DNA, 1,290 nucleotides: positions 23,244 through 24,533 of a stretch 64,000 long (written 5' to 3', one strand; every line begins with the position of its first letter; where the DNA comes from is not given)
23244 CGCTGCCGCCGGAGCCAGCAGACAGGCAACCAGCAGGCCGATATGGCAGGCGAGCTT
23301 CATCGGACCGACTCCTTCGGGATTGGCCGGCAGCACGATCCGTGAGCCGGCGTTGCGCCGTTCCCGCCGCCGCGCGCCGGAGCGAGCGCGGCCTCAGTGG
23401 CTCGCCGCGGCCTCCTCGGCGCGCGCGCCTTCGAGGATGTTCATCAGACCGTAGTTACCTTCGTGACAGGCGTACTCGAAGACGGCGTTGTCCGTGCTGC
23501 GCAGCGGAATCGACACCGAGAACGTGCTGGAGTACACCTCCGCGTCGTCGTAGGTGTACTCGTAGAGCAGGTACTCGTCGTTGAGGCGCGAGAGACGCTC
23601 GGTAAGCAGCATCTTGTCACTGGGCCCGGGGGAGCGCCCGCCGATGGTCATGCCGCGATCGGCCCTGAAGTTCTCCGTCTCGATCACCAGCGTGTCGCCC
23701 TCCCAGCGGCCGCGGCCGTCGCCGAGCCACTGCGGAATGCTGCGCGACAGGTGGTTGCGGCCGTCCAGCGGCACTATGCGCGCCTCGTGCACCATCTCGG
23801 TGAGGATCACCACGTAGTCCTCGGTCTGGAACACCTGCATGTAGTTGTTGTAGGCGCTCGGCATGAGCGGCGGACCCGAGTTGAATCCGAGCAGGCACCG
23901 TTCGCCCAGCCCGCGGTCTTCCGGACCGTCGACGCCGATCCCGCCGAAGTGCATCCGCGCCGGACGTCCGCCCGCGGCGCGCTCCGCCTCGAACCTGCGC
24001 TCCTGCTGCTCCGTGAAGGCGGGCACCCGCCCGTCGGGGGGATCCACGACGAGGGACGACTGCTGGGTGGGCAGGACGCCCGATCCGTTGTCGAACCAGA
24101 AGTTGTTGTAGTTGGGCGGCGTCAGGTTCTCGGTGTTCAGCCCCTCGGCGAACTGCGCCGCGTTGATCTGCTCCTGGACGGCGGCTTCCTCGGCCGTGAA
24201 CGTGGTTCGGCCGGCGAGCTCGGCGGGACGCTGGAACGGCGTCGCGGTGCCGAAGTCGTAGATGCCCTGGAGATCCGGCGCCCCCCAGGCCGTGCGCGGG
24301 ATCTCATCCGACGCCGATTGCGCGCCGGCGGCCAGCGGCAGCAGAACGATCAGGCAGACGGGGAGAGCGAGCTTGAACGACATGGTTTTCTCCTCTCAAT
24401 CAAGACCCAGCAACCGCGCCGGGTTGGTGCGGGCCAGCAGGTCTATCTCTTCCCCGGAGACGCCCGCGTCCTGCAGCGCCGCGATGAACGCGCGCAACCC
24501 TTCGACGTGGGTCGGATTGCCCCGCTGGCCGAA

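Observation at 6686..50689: Seven paralogs of an unnamed secreted family ending in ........, interleaved with the triads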

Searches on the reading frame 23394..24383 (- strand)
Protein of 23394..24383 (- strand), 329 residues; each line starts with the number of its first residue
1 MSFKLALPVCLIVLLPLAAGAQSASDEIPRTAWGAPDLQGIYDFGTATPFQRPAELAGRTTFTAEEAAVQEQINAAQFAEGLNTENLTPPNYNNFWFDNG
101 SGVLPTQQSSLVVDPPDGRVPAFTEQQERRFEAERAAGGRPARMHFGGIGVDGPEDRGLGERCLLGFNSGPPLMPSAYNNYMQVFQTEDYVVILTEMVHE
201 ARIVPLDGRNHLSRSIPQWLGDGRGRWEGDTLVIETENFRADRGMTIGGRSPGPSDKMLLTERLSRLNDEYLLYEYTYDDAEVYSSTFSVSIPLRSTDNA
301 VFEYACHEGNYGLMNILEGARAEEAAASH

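Call 5: search_protein_families(library=pfam, proteins=[window:23394-24383:-], max_evalue=1)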
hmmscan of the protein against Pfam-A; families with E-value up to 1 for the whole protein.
window:23394-24383:- (329 aa): 0 families

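Call 6: search_protein_families(library=ncbifam, proteins=[window:23394-24383:-], max_evalue=1)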
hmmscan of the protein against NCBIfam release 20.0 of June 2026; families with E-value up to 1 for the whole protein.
window:23394-24383:- (329 aa): 0 families

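Call 26: predict_structure(alignment_id=A2)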
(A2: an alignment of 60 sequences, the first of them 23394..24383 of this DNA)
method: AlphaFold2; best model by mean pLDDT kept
length: 329 residues; sequences in the alignment: 60
mean_pLDDT: 74.5   pTM: 0.75
mean pLDDT of the five models: 74.5, 71.6, 71.1, 70.6, 68.7
residues with pLDDT >= 90: 129; 70-90: 74; 50-70: 52; < 50: 74
segments of 3 or more residues with pLDDT < 50: 1-4, 6-24, 83-94, 142-166, 307-318
pLDDT, mean of each block of 10 residues (from residue 1): 42 42 62 95 88 92 94 79 43 54 88 94 92 75 36 47 52 73 93 75 92 85 95 93 61 83 94 95 95 87 52 42 64
secondary structure, 60 per line:
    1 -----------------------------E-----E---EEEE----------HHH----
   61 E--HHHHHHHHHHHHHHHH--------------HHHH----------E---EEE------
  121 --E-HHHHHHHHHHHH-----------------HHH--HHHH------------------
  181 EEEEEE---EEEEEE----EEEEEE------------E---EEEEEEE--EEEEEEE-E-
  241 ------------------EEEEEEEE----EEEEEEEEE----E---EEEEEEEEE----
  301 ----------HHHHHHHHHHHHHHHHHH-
elements in order: E40-43 H64-79 H94-97 E112-114 H125-136 H159-162 E181-186 E190-195 E200-205 E222-228 E231-237 E259-266 E271-279 E288-296 H311-328

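Call 28: find_related_loci(query=A2, collection=genome_contigs, flank=8000)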
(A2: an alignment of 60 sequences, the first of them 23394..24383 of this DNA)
Query A2 (329 aa) in genome_contigs; peptide patterns used: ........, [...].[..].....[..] (x = any residue, [..] = any of these).
599 stretches matched a pattern (row limit reached: there are more); 586 encode a relative of the query (tblastn E <= 1e-3); the best 80 are kept; 80 distinct loci.
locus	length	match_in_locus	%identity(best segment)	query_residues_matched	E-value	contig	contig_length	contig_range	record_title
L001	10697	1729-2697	47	10-329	6e-96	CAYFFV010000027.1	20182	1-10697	MAG TPA_asm: uncultured Vicinamibacteraceae bacterium isolate ERP001736_co1_11 genome assembly, contig: NODE_1179_length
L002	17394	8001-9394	47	7-324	1e-94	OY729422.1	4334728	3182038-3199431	MAG: Bryobacterales bacterium isolate d47adfd7-a82f-4c56-911c-b237267f53ff genome assembly, chromosome: 1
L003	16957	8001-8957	48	1-323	2e-93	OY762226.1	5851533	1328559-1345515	MAG: Vicinamibacterales bacterium isolate 0d5134ca-f8ab-4963-ab29-a032ed897002 genome assembly, chromosome: 1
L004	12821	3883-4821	50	19-325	3e-93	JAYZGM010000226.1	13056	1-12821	MAG: Acidobacteriota bacterium isolate XB_MAG19 DB_MAG19_0226, whole genome shotgun sequence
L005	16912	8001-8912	49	27-328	3e-92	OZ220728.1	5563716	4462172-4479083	MAG: Vicinamibacterales bacterium isolate 73bbec36-abbb-48ff-8f96-0d8513c84f17 genome assembly, chromosome: 1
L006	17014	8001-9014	49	9-328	3e-92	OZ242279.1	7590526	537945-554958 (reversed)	MAG: Vicinamibacterales bacterium isolate 66b38f76-d135-4acf-a464-9a41f6704b04 genome assembly, chromosome: 1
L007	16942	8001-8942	50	3-328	2e-91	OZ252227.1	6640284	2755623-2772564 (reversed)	MAG: Vicinamibacterales bacterium isolate cd9bc89c-c98a-4b3d-bcbe-5a790f0e95a9 genome assembly, chromosome: 1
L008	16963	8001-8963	49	14-319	2e-91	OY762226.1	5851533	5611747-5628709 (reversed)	MAG: Vicinamibacterales bacterium isolate 0d5134ca-f8ab-4963-ab29-a032ed897002 genome assembly, chromosome: 1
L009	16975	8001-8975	47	3-319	1e-90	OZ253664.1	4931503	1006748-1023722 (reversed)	MAG: Vicinamibacterales bacterium isolate a9dab573-4f8c-481d-bf6a-234275a50d18 genome assembly, chromosome: 1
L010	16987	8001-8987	48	13-325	4e-90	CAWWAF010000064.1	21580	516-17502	MAG TPA_asm: uncultured bacterium isolate ERR3589567_binner13_78 genome assembly, contig: ERZ7462743.1654, whole genome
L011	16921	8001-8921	49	16-329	1e-89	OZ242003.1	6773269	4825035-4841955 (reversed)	MAG: Vicinamibacterales bacterium isolate a81303e6-5222-43c3-8420-e6164aabff0e genome assembly, chromosome: 1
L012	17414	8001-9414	48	27-324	2e-89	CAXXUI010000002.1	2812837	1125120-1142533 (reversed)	MAG: Bryobacterales bacterium isolate 5942d0b9-d8fa-4bd4-b693-3c76deb92a13 genome assembly, contig: contig_2, whole geno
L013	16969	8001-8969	46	2-327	9e-89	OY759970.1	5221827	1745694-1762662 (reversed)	MAG: Vicinamibacterales bacterium isolate d8048395-9ec3-4be5-9403-ce9d0d334964 genome assembly, chromosome: 1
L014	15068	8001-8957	47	5-328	8e-87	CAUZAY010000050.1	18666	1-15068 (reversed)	MAG: Vicinamibacteria bacterium isolate CB11b_AW.47 genome assembly, contig: Ga0310124_10001137, whole genome shotgun se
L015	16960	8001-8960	47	17-324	3e-86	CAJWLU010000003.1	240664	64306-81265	MAG TPA_asm: uncultured Acidobacteria bacterium isolate ERR599156_bin.188_MetaBAT_v2.12.1_MAG genome assembly, contig: N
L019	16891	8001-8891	46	24-317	7e-85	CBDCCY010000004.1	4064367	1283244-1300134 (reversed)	MAG: Vicinamibacterales bacterium isolate 30d25617-1a2a-4ddc-b9f5-a158cac5d056 genome assembly, contig: contig_4, whole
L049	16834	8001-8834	46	29-317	7e-75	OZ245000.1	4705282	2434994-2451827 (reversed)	MAG: Candidatus Rariloculaceae bacterium isolate 04f5adf3-adc5-4b11-a252-46a7a8cc0e04 genome assembly, chromosome: 1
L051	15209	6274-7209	42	16-328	2e-74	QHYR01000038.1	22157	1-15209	MAG: Acidobacteria bacterium isolate gp2 AA83 14_0927_12_40cm_scaffold_1321_curated, whole genome shotgun sequence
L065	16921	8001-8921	44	14-328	6e-72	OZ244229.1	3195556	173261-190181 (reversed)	MAG: Vicinamibacterales bacterium isolate 98a3bb7b-36bc-46c5-b0ea-6a1611218d7a genome assembly, chromosome: 2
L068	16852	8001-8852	43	36-328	2e-71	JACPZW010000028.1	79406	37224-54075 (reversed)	MAG: Acidobacteria bacterium isolate NC_groundwater_900_Pr1_S-0.2um_67_29 Montesol18-Sp2_coassembly_scaffold_482826, who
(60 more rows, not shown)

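Call 29: fold_search(model_id=the predicted structure, library=pdb)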
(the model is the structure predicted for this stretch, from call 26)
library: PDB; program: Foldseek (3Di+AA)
matches with E <= 10: 1379; with E <= 0.001: 4
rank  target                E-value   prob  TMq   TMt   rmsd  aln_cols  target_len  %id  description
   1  6e6m_B                7.2e-04  1.00  0.22  0.48   5.2       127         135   11  Crystal structure of human cellular retinol-binding protein 1 in complex with cannabidiorcin (CBDO) (released 2019-02-13)
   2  8gdm                  7.7e-04  1.00  0.22  0.47   6.1       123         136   11  Crystal structure of human cellular retinol binding protein 1 in complex with {[3-(diphenylmethyl)-1,2,4-oxadiazol-5-yl] (released 2023-10-04)
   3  1crb                  8.6e-04  1.00  0.21  0.44   5.4       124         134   12  CRYSTALLOGRAPHIC STUDIES ON A FAMILY OF CELLULAR LIPOPHILIC TRANSPORT PROTEINS. REFINEMENT OF P2 MYELIN PROTEIN AND THE  (released 1994-12-20)
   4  5xn9_A                9.7e-04  1.00  0.22  0.46   4.7       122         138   13  Crystal structure of a secretary abundant heat soluble (SAHS) protein from Ramazzottius varieornatus (from monomer sam (released 2017-07-26)
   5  6mor                  1.3e-03  0.99  0.20  0.41   6.6       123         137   17  Crystal Structure of the All-Trans Retinal-Bound R111K:Y134F:T54V:R132Q:P39Y:R59Y:L121Y Mutant of Human Cellular Retinoi (released 2019-01-09)
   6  4ybp                  1.6e-03  0.99  0.21  0.44   6.3       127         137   16  Crystal structure of the R111K:Y134F:T54V:R132Q:P39Q:R59Y mutant of human cellular retinoic acid binding proteinii with  (released 2016-02-24)
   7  6mox                  1.6e-03  0.99  0.21  0.41   7.0       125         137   15  Crystal Structure of the All-trans Retinal-Bound R111K:Y134F:T54V:R132Q:P39Q:R59Y:L121E Human Cellular Retinoic Acid Bin (released 2019-01-09)
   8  5z4g_A                1.9e-03  1.00  0.23  0.47   4.0       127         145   10  Crystal structure of secretory abundant heat soluble protein 4 from Ramazzottius varieornatus (released 2018-04-11)
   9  3akn                  2.3e-03  1.00  0.23  0.52   8.2       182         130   10  X-ray structure of iFABP from human and rat with bound fluorescent fatty acid analogue (released 2011-07-20)
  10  6nny                  2.4e-03  0.99  0.20  0.41   6.5       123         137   16  Crystal Structure of the All-Trans Retinal-Bound R111K:Y134F:T54V:R132Q:P39E:R59Y:L121E Mutant of Human Cellular Retinoi (released 2019-01-30)
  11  6nnx                  2.9e-03  0.99  0.20  0.41   6.5       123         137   16  Crystal Structure of the All-Trans Retinal-Bound R111K:Y134F:T54V:R132Q:P39Y:R59Y:L121M Mutant of Human Cellular Retinoi (released 2019-01-30)
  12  4qgw_A                4.1e-03  0.99  0.21  0.45   7.1       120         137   15  Crystal structure of the R132K:R111L:L121D mutant of Cellular Retinoic Acid Binding ProteinII complexed with a synthet (released 2015-01-28)
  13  1xca_A                4.1e-03  0.99  0.22  0.44   5.4       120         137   17  APO-CELLULAR RETINOIC ACID BINDING PROTEIN II (released 1998-07-01)
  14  4yfp                  4.1e-03  0.98  0.20  0.42   6.5       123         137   16  CRYSTAL STRUCTURE OF THE R111K:Y134F:T54V:R132Q:P39Y:R59Y MUTANT OF HUMAN CELLULAR RETINOIC ACID BINDING PROTEIN II WITH (released 2016-03-02)
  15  3i17_A                4.9e-03  0.98  0.20  0.42   7.3       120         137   16  Crystal structure of the apo R132K:L121E mutant of cellular retinoic acid-binding protein II at 1.68 angstrom resoluti (released 2009-07-28)
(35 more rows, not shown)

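Call 31: find_encoding_contigs(protein=window:23394-24383:-, flank=6000, max_places=4)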
Protein window:23394-24383:- (329 aa): no gene with exactly this product is on record in the collection.
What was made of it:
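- Tried and rejected: The exact sequence of par4 is not on record in the assembly index (call 31).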

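Call 35: search_protein_families(library=pfam, proteins=[L004:5726-7963:+, L002:9441-9884:+, L008:1-1313:-, L006:14685-17014:+, L006:10764-12140:+, L009:9044-10444:+, L014:5213-6190:-, L019:12538-13821:+, L011:365-1489:-, L019:250-1743:+], max_evalue=0.001)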
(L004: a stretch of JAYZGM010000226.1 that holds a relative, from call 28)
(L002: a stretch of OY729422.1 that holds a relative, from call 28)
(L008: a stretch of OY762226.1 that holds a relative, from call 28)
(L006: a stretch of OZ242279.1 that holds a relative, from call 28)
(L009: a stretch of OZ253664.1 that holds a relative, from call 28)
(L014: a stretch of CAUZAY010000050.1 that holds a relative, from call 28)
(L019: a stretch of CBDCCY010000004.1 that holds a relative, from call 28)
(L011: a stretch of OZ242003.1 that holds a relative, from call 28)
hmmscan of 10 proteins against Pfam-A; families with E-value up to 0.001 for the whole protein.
L004:5726-7963:+ (745 aa): 5 families
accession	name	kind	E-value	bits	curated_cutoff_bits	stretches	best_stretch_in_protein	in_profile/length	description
PF01011.28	PQQ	-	2.3e-60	205.4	26.7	2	220-520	1-333/595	Glucose/ethanol/alcohol dehydrogenase, beta-propeller domain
PF13360.13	PQQ_2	-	2.9e-25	89.7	27.6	2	247-397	54-199/233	Outer membrane protein assembly factor BamB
PF13570.13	Beta-prop_ACSF4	-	1.3e-10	41.6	133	1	248-341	83-173/329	Beta-alanine-activating enzyme, beta-propeller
PF13442.11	Cytochrome_CBB3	-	2.3e-10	41.1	27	1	62-136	2-68/68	Cytochrome C oxidase, cbb3-type, subunit III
PF00034.26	Cytochrom_C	-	7.2e-05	24.5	21.3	1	64-138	2-88/90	Cytochrome c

L002:9441-9884:+ (147 aa): 1 family
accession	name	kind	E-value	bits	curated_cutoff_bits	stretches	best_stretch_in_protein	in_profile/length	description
PF19649.4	DUF6152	-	2.4e-35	121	27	1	20-111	4-94/98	Family of unknown function (DUF6152)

L008:1-1313:- (437 aa): 1 family
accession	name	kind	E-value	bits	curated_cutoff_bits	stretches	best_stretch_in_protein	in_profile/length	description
PF07586.16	HXXSHH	-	1.2e-93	314.5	30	1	46-349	1-307/307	Protein of unknown function (DUF1552)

L006:14685-17014:+ (776 aa): 6 families
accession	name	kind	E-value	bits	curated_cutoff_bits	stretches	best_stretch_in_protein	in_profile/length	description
PF07631.16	PSD4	-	2.3e-48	164.3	23.3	1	532-659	1-128/128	Protein of unknown function (DUF1592)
PF07627.16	PSCyt3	-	8.6e-37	125.8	27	1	678-776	1-98/98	Protein of unknown function (DUF1588)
PF07626.16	PSD3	-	2.5e-20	73.2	23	1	211-273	1-64/65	Protein of unknown function (DUF1587)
PF07637.16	PSD5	-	7.2e-19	68.3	34.2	1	459-519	1-62/62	Protein of unknown function (DUF1595)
PF13442.11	Cytochrome_CBB3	-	3.7e-06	27.6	27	1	118-190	4-68/68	Cytochrome C oxidase, cbb3-type, subunit III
PF07635.16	PSCyt1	-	4.6e-05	24.4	22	1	128-173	1-58/59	Planctomycete cytochrome C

L006:10764-12140:+ (458 aa): 1 family
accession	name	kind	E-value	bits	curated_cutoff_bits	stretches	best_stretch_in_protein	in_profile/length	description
PF00034.26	Cytochrom_C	-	0.00022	22.9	21.3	1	66-143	8-87/90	Cytochrome c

L009:9044-10444:+ (466 aa): 7 families
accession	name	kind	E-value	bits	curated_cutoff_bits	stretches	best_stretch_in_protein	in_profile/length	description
PF12796.13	Ank_2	-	1.2e-69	231.3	27.3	6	333-425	1-90/90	Ankyrin repeats (3 copies)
PF00023.36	Ank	-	3.9e-60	196.8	21.1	6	267-299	1-33/33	Ankyrin repeat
PF13637.12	Ank_4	-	6.3e-57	188.7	22.7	8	401-447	3-49/50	Ankyrin repeats (many copies)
PF13857.12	Ank_5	-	2.1e-44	149.5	27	7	258-308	5-56/56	Ankyrin repeats (many copies)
PF13606.12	Ank_3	-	1.4e-42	138.6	22.3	1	267-294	1-28/30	Ankyrin repeat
PF24521.3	Ank_KRIT1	-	1.9e-10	41.1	80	0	39-123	21-106/149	KRIT1 ankyrin-repeats domain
PF23745.1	ANK_LRRK2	-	3.7e-07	30.5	27.5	0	176-227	38-89/130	LRRK2 ANK repeat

L014:5213-6190:- (325 aa): 2 families
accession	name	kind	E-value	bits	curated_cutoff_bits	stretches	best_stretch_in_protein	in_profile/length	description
PF00753.33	Lactamase_B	-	5.4e-15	56.3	22.7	1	67-240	3-176/196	Metallo-beta-lactamase superfamily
PF12706.13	Lactamase_B_2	-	0.00032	20.8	27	1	89-158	7-87/200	Beta-lactamase superfamily domain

L019:12538-13821:+ (427 aa): 2 families
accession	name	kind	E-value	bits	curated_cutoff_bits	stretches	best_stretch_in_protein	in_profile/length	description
PF00144.29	Beta-lactamase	-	3e-73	247.3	27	1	58-418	5-320/329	Beta-lactamase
PF13354.11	Beta-lactamase2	-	5.5e-06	26.3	22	1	95-176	13-82/214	Beta-lactamase enzyme family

L011:365-1489:- (374 aa): 3 families
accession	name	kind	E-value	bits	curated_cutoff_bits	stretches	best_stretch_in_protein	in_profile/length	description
PF01436.27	NHL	-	6.5e-13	48.5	20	2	232-259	1-28/28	NHL repeat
PF17170.10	DUF5128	-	8.9e-07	28.8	22.9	0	180-263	38-121/321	6-bladed beta-propeller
PF13360.13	PQQ_2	-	0.00017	21.7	27.6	0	92-269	5-144/233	Outer membrane protein assembly factor BamB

L019:250-1743:+ (497 aa): 2 families
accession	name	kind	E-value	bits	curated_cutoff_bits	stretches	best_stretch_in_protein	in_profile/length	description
PF01979.26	Amidohydro_1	-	3.3e-22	79.6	25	1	126-487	1-345/345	Amidohydrolase family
PF07969.17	Amidohydro_3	-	6.4e-14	52.7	29.7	2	379-469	354-450/472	Amidohydrolase family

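Call 43: search_protein_representatives(alignment_id=A2)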
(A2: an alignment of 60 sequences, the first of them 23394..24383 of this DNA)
Query: 60 sequences, 325 profile positions. Proteins with E-value up to 0.001 (for the whole library): 26759; up to 1e-10: 14512; up to 1e-30: 3198. The best 150 are listed.
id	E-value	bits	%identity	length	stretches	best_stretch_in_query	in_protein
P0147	2.0e-147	506.9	-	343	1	1-324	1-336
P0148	1.3e-136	471.3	-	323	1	5-322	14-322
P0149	6.1e-132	456.0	-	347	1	2-323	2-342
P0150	7.7e-128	442.5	-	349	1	3-323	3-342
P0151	4.2e-125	433.5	-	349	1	27-324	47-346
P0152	5.0e-125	433.2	-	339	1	3-323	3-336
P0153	2.7e-124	430.8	-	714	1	7-321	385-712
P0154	4.6e-124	430.1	-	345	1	9-324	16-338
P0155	5.8e-124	429.7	-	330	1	5-318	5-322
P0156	7.2e-124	429.4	-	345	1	11-324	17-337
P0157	2.5e-123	427.7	-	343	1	14-323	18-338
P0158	1.8e-122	424.8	-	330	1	13-324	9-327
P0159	9.3e-122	422.5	-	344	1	1-324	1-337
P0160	9.3e-122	422.5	-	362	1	8-323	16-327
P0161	1.0e-121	422.4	-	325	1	1-324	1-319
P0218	2.8e-103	361.8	-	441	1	9-322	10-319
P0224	2.7e-102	358.5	-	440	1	11-321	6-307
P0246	3.2e-99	348.4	-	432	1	1-295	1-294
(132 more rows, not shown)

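Call 49: search_protein_families(library=pfam, proteins=[P0153, P0218, P0224, P0246], max_evalue=0.01)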
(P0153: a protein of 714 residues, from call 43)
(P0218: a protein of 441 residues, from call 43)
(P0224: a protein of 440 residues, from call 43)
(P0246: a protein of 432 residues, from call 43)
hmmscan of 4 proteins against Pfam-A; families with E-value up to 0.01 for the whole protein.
P0153 (714 aa): 2 families
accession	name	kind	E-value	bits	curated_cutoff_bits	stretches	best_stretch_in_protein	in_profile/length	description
PF13243.12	SQHop_cyclase_C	-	2.3e-10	40.5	26.1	2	327-398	188-258/319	Squalene-hopene cyclase C-terminal domain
PF13249.12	SQHop_cyclase_N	-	0.0077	15.9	26.2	0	328-367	28-66/291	Squalene-hopene cyclase N-terminal domain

P0218 (441 aa): 0 families

P0224 (440 aa): 1 family
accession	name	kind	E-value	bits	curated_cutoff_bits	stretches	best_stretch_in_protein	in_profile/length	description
PF13924.12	Lipocalin_5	-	2e-23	83.3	25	1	311-438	1-141/142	Lipocalin-like domain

P0246 (432 aa): 0 families
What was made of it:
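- One member is fused to a Lipocalin_5 domain (call 49).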

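Call 57: search_protein_families(library=pfam, alignment_id=A4, max_evalue=0.0001)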
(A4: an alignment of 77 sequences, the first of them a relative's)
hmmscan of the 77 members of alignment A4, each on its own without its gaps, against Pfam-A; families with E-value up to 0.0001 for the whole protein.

A. member 1, L002:9441-9884:+ (147 aa): 1 family
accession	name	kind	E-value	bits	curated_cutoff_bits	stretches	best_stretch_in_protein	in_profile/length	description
PF19649.4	DUF6152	-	2.4e-35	121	27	1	20-111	4-94/98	Family of unknown function (DUF6152)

B. families by the number of members that match (of 77 scanned): 78 families (the first 25 are shown)
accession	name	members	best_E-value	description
PF19649.4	DUF6152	10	2.1e-35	Family of unknown function (DUF6152)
PF13360.13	PQQ_2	6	4.9e-30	Outer membrane protein assembly factor BamB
PF13570.13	Beta-prop_ACSF4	6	2.7e-16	Beta-alanine-activating enzyme, beta-propeller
PF13442.11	Cytochrome_CBB3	6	4.4e-13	Cytochrome C oxidase, cbb3-type, subunit III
PF01011.28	PQQ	5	1.3e-113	Glucose/ethanol/alcohol dehydrogenase, beta-propeller domain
PF07635.16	PSCyt1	3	1.3e-11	Planctomycete cytochrome C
PF02515.22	CoA_transf_3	2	2.7e-140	CoA-transferase family III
PF12796.13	Ank_2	2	1.2e-69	Ankyrin repeats (3 copies)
PF00023.36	Ank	2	2.1e-62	Ankyrin repeat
PF13637.12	Ank_4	2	6.3e-57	Ankyrin repeats (many copies)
PF07631.16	PSD4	2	2.3e-48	Protein of unknown function (DUF1592)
PF13606.12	Ank_3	2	8.2e-48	Ankyrin repeat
PF13857.12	Ank_5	2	2.1e-44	Ankyrin repeats (many copies)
PF01979.26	Amidohydro_1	2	3.1e-42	Amidohydrolase family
PF07627.16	PSCyt3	2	8.6e-37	Protein of unknown function (DUF1588)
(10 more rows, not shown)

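Call 83: search_protein_families(library=ncbifam, proteins=[L004:5726-7963:+], max_evalue=0.001)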
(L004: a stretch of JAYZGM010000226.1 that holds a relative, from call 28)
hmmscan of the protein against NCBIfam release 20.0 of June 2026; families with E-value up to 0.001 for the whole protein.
L004:5726-7963:+ (745 aa): 9 families
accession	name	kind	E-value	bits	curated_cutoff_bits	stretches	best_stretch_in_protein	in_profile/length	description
TIGR03075.1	PQQ_enz_alc_DH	subfamily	2.9e-117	392.5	480.05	1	211-711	11-530/530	PQQ-dependent dehydrogenase, methanol/ethanol family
TIGR04528.1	acido_non_PQQ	subfamily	4.3e-91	306.1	650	1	219-708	5-485/493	acido-empty-quinoprotein group A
TIGR03074.1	PQQ_membr_DH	subfamily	5.7e-39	133.6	832.65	2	214-522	151-501/783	membrane-bound PQQ-dependent dehydrogenase, glucose/quinate/shikimate family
TIGR03300.1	assembly_YfgL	equivalog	1.2e-17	63.7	285.2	2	241-394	35-173/377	outer membrane protein assembly factor BamB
NF008351.0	PRK11138.1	equivalog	2e-14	52.9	423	1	263-394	64-188/394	outer membrane protein assembly factor BamB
NF053615.1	SerThrKinAfsKStmc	equivalog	3.6e-10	39.2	1300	1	268-397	530-649/809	protein serine/threonine kinase AfsK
NF050122.1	bc1_QcrC_actin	exception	1.8e-07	30.7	200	1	32-93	12-71/253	cytochrome bc1 complex diheme cytochrome c subunit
NF041516.1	PA2928_fam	subfamily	7.2e-05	22.3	70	1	280-338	71-126/376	PA2928 family protein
TIGR02603.1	CxxCH_TIGR02603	domain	0.0009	19.3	68.15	0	63-95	3-35/134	putative heme-binding domain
